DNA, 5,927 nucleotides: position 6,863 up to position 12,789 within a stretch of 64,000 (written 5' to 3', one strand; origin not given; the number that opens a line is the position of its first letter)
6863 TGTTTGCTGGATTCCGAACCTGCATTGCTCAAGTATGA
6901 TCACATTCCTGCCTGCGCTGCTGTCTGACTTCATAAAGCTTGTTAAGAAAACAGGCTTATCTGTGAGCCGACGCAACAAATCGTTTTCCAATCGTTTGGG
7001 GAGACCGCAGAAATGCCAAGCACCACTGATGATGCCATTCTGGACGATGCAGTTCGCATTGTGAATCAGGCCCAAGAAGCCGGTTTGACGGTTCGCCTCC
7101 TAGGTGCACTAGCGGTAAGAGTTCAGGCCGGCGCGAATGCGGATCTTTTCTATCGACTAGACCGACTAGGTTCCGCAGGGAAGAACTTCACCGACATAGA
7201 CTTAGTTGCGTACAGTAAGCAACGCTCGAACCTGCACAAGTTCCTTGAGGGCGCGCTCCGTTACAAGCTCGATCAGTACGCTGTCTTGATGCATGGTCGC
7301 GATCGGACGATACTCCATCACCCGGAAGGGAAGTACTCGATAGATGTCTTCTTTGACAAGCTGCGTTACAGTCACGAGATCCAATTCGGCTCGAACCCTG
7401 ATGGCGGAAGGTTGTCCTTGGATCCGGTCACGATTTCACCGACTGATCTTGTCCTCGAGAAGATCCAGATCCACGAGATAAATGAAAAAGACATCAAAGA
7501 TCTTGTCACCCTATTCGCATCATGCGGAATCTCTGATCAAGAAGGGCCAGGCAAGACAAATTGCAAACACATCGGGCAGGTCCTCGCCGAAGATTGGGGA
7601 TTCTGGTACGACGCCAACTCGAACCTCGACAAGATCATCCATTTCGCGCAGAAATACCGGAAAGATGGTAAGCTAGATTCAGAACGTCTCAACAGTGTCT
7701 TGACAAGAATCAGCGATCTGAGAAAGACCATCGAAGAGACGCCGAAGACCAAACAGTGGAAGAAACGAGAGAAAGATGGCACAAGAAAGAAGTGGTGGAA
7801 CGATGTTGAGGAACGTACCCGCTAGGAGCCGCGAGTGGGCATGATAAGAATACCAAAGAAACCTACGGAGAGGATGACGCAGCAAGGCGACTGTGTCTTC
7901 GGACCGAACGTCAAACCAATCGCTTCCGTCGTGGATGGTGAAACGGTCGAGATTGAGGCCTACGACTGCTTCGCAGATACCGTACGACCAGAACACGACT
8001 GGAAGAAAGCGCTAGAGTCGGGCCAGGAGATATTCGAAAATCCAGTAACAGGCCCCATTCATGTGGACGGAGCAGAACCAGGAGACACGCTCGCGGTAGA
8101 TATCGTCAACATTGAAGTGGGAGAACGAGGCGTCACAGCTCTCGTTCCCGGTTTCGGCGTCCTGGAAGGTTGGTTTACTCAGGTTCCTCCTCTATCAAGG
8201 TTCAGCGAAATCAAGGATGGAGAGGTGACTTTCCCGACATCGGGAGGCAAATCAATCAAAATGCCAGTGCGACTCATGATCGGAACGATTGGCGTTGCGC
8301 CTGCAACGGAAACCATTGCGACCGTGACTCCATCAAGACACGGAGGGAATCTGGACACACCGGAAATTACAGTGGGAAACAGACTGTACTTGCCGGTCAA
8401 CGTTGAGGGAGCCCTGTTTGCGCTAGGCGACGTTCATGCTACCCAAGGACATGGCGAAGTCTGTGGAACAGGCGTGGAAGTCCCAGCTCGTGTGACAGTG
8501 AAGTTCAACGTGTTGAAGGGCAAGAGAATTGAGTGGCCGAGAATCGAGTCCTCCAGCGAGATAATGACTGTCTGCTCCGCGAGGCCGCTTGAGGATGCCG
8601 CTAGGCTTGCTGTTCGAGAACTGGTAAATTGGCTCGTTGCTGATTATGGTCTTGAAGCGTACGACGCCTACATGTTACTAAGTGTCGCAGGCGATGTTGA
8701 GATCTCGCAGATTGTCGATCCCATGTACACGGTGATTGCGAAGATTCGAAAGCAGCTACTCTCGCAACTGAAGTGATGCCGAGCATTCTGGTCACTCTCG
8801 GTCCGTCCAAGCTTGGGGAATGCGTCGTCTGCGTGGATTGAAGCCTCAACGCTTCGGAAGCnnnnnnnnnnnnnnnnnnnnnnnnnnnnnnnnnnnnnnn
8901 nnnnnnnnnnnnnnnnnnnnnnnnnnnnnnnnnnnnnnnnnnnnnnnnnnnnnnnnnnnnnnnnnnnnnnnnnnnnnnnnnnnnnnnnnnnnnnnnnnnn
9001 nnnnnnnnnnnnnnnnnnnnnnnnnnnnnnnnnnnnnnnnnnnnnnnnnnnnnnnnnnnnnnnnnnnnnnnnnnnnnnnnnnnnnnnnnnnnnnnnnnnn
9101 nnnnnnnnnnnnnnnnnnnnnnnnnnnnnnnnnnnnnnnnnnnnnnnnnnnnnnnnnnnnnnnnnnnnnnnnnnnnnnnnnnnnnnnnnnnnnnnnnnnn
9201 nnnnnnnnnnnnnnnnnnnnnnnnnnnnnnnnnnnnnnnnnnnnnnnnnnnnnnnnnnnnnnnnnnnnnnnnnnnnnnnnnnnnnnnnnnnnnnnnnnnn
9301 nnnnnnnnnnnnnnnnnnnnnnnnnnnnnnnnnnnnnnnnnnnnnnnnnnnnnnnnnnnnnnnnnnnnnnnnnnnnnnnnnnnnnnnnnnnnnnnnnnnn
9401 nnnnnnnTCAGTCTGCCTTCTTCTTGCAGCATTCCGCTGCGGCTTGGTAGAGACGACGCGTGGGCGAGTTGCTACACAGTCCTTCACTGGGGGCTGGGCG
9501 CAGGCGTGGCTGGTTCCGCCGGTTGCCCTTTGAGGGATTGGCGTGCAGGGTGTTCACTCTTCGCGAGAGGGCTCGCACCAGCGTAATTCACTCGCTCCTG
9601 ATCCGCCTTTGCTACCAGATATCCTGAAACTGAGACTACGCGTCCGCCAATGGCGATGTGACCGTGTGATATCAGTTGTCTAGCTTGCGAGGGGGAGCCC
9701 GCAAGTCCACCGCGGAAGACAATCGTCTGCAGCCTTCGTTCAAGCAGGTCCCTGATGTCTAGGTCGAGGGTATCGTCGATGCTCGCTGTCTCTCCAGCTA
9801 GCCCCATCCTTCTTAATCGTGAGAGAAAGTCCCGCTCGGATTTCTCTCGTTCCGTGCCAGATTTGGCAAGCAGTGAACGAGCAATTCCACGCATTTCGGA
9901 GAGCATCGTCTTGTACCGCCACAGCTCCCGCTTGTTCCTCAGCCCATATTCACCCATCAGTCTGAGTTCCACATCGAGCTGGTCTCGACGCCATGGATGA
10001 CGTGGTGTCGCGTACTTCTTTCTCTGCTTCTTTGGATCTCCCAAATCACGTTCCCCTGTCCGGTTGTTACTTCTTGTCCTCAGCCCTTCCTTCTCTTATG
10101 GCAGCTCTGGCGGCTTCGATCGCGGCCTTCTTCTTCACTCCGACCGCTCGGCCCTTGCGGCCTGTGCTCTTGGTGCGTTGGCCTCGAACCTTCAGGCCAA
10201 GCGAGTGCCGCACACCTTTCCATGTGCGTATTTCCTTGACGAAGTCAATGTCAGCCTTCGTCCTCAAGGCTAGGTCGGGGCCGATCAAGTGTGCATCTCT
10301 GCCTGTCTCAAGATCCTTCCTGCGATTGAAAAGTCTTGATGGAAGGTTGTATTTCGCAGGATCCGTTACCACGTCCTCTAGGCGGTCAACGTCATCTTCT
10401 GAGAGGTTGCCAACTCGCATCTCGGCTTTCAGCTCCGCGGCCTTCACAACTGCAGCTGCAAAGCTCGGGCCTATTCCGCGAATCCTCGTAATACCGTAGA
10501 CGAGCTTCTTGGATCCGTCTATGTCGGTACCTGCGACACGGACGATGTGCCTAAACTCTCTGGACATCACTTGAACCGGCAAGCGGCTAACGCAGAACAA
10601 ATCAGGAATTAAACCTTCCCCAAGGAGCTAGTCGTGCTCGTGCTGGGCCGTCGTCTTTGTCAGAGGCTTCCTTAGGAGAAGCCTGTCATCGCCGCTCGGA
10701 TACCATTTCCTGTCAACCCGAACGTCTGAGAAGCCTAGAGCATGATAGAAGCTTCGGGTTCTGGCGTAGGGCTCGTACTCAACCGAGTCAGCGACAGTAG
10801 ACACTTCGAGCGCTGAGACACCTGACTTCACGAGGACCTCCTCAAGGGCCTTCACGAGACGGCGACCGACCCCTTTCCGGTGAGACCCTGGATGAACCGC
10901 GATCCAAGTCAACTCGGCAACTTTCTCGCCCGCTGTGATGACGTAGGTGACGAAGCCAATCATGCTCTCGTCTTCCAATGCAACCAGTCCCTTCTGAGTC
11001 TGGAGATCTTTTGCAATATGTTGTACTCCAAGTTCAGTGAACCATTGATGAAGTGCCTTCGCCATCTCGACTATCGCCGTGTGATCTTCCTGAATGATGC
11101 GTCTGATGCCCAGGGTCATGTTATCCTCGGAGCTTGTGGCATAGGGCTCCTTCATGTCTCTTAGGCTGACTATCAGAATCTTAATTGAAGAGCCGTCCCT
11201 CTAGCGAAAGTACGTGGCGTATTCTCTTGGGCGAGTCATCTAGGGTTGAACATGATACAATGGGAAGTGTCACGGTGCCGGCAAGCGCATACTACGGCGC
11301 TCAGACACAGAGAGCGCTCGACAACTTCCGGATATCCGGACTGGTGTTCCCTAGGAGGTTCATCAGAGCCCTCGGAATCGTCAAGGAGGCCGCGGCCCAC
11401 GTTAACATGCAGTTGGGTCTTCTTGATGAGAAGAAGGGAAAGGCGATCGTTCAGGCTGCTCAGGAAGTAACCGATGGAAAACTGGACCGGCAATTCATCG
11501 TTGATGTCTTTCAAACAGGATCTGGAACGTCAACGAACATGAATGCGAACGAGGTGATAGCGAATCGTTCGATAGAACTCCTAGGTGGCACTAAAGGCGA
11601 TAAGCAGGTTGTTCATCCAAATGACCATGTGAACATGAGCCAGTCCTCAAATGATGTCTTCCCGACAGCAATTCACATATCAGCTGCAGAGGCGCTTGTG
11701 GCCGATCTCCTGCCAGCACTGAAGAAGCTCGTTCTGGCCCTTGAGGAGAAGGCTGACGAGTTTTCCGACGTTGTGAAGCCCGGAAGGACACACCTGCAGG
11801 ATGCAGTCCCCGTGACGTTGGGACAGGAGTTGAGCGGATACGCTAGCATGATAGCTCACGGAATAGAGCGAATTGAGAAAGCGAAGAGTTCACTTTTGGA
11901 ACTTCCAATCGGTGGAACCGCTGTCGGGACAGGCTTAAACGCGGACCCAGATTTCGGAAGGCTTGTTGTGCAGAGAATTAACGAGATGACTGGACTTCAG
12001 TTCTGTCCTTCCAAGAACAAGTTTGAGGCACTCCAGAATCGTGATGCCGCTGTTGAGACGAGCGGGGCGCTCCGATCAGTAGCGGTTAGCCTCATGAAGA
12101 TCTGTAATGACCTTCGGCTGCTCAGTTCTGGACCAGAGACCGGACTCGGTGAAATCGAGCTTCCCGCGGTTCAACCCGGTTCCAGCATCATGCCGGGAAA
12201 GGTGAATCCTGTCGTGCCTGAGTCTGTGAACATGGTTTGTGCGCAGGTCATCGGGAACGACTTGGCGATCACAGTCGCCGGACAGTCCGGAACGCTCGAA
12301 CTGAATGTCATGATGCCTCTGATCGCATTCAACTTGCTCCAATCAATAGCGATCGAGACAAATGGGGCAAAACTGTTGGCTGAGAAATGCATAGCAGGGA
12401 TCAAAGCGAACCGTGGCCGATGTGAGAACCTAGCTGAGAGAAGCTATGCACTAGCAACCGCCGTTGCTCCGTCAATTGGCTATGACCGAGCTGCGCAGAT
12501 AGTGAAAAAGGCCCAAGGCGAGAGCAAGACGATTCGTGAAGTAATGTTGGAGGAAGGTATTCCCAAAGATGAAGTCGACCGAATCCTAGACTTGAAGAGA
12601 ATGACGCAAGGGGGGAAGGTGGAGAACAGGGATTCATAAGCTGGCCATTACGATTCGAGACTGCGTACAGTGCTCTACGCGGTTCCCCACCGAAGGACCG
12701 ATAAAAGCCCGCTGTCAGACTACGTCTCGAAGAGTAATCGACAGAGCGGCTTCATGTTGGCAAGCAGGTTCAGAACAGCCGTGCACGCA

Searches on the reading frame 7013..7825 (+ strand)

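Call 28: search_protein_families(library=pfam, proteins=[window:7013-7825:+], max_evalue=0.001)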
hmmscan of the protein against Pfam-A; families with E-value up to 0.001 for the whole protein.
window:7013-7825:+ (270 aa): 0 families

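Call 32: search_protein_families(library=ncbifam, proteins=[window:7013-7825:+], max_evalue=0.1)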
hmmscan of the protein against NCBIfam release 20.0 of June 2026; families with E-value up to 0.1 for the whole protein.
window:7013-7825:+ (270 aa): 2 families
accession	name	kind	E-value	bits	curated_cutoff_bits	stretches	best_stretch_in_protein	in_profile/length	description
NF008431.0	PRK11269.1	equivalog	0.021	13.3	791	1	185-240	306-359/591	glyoxylate carboligase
TIGR01504.1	glyox_carbo_lig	equivalog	0.05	12.2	711.2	1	185-224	305-344/589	glyoxylate carboligase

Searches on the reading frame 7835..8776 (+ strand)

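Call 28: search_protein_families(library=pfam, proteins=[window:7835-8776:+], max_evalue=0.001)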
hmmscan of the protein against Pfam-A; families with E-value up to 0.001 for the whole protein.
window:7835-8776:+ (313 aa): 1 family
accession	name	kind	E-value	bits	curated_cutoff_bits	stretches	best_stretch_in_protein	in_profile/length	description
PF03069.20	FmdA_AmdA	-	1e-38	133.7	27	2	157-295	197-356/373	Acetamidase/Formamidase family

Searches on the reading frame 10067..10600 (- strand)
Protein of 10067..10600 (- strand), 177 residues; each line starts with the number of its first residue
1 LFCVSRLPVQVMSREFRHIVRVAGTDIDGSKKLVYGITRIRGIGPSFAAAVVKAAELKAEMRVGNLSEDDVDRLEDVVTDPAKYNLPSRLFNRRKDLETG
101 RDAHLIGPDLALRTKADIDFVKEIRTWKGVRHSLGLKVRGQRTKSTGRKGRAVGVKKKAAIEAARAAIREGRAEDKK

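Call 29: search_protein_families(library=pfam, proteins=[window:10067-10600:-], max_evalue=0.001)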
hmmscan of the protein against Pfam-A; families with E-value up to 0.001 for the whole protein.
window:10067-10600:- (177 aa): 1 family
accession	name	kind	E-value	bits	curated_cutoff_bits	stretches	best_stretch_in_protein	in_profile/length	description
PF00416.27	Ribosomal_S13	-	4.6e-39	134.2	31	1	21-149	1-128/128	Ribosomal protein S13/S18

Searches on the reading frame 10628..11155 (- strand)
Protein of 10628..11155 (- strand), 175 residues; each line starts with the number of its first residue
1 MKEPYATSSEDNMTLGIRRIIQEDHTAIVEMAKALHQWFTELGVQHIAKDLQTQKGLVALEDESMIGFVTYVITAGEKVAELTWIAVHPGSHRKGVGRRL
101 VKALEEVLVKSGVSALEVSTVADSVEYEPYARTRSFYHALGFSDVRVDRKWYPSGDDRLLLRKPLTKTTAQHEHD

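Call 29: search_protein_families(library=pfam, proteins=[window:10628-11155:-], max_evalue=0.001)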
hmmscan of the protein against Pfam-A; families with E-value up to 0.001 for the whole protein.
window:10628-11155:- (175 aa): 6 families
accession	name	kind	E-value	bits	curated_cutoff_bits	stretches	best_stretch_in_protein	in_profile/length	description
PF00583.31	Acetyltransf_1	-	1.2e-13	51.8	20.7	1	50-142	26-116/116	Acetyltransferase (GNAT) family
PF13508.13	Acetyltransf_7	-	3.4e-12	47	27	1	57-143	6-83/84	Acetyltransferase (GNAT) domain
PF13673.13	Acetyltransf_10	-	4.8e-08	33.5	23.6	1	47-146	22-111/128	Acetyltransferase (GNAT) domain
PF23209.2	IDM1_C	-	5.1e-07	30.3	33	1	59-125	37-103/140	Increased DNA methylation 1, C-terminal domain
PF13420.13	Acetyltransf_4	-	3.9e-05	24.2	24.3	1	56-152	51-144/155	Acetyltransferase (GNAT) domain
PF08445.16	FR47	-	7.1e-05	23.2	22.1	1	78-145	20-80/86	FR47-like protein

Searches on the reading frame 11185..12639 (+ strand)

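Call 29: search_protein_families(library=pfam, proteins=[window:11185-12639:+], max_evalue=0.001)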
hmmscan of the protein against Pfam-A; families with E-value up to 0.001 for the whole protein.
window:11185-12639:+ (484 aa): 2 families
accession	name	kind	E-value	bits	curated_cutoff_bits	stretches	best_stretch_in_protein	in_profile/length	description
PF00206.25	Lyase_1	-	5.3e-113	378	27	1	27-357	1-312/312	Lyase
PF10415.14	FumaraseC_C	-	2.2e-16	60.5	32.5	1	423-475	1-54/54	Fumarase C C-terminus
